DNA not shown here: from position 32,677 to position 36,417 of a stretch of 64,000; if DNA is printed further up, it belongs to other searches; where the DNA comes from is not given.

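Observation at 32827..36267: ECF sigma factor fused in-frame to a TM helix and about 900 aa of extracytoplasmic carboxypeptidase-regulatory-like repeats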

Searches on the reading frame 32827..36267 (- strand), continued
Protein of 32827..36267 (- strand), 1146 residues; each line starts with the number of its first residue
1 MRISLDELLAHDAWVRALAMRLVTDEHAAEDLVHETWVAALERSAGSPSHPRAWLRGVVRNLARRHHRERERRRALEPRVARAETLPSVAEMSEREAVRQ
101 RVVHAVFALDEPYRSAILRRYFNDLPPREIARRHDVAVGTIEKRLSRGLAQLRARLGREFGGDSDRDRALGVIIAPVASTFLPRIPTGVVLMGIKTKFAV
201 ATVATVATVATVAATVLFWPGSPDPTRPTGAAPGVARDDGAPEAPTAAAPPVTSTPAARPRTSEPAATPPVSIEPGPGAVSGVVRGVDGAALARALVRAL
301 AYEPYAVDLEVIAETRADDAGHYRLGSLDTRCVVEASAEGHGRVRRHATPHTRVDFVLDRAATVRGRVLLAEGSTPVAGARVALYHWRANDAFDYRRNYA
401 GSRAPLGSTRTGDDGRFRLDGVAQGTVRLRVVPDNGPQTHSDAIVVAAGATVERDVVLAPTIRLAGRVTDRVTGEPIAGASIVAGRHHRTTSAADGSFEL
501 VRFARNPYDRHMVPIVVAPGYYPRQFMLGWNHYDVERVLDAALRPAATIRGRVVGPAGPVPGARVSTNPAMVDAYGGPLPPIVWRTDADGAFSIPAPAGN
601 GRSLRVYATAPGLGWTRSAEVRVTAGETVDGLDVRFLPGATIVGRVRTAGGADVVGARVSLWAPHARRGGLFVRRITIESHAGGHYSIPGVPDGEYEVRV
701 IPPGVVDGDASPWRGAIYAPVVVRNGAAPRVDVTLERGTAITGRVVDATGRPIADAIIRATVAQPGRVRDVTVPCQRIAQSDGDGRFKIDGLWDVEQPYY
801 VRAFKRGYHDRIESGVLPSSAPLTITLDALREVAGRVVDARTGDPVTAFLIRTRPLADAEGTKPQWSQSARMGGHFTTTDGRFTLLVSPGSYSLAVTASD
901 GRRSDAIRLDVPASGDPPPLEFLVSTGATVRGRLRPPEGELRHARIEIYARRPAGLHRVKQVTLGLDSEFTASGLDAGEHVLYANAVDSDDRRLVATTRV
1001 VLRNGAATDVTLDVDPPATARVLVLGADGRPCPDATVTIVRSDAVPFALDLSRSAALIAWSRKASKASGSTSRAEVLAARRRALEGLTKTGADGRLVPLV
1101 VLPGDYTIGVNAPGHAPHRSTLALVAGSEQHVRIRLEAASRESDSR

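Call 88: list_cluster_members(proteins=[P0025, P0034, P0063, P0036, P0007, P0049, P0119, P0086])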
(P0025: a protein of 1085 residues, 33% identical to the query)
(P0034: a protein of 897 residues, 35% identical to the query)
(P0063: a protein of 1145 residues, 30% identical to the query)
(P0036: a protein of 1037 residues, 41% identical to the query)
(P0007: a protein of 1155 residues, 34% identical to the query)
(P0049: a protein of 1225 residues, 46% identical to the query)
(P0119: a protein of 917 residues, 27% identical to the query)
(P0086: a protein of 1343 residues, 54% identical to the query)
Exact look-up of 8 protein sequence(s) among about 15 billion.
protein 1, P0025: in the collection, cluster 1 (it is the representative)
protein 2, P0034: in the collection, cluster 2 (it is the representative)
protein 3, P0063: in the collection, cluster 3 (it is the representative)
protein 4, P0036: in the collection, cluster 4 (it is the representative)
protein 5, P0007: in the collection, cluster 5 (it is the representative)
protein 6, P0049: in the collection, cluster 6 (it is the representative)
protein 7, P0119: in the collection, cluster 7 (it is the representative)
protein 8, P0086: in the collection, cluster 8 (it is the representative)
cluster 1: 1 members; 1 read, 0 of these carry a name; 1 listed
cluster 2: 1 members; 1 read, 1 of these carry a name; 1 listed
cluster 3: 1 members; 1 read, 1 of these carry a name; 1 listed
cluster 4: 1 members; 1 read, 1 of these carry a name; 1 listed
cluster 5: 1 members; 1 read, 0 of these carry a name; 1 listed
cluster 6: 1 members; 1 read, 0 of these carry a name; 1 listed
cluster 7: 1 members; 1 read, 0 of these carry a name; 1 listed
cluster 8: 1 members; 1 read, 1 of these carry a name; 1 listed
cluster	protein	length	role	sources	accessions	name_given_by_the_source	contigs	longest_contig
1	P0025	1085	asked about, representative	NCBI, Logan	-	-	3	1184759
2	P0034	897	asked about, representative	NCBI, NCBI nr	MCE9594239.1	MAG: sigma-70 family RNA polymerase sigma factor [Planctomycetes bacterium] | sigma-70 family RNA polymerase sigma factor [Planctomycetota bacterium]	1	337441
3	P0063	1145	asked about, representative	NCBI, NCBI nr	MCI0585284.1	MAG: sigma-70 family RNA polymerase sigma factor [Planctomycetes bacterium] | sigma-70 family RNA polymerase sigma factor [Planctomycetota bacterium]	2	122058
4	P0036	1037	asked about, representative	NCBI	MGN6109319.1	MAG: sigma-70 family RNA polymerase sigma factor [Kofleriaceae bacterium]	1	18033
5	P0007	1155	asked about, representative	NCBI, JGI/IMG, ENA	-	-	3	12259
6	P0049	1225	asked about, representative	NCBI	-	-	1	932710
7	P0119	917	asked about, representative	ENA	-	-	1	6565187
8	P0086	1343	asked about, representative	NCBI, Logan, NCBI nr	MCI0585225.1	MAG: sigma-70 family RNA polymerase sigma factor [Planctomycetes bacterium] | sigma-70 family RNA polymerase sigma factor [Planctomycetota bacterium]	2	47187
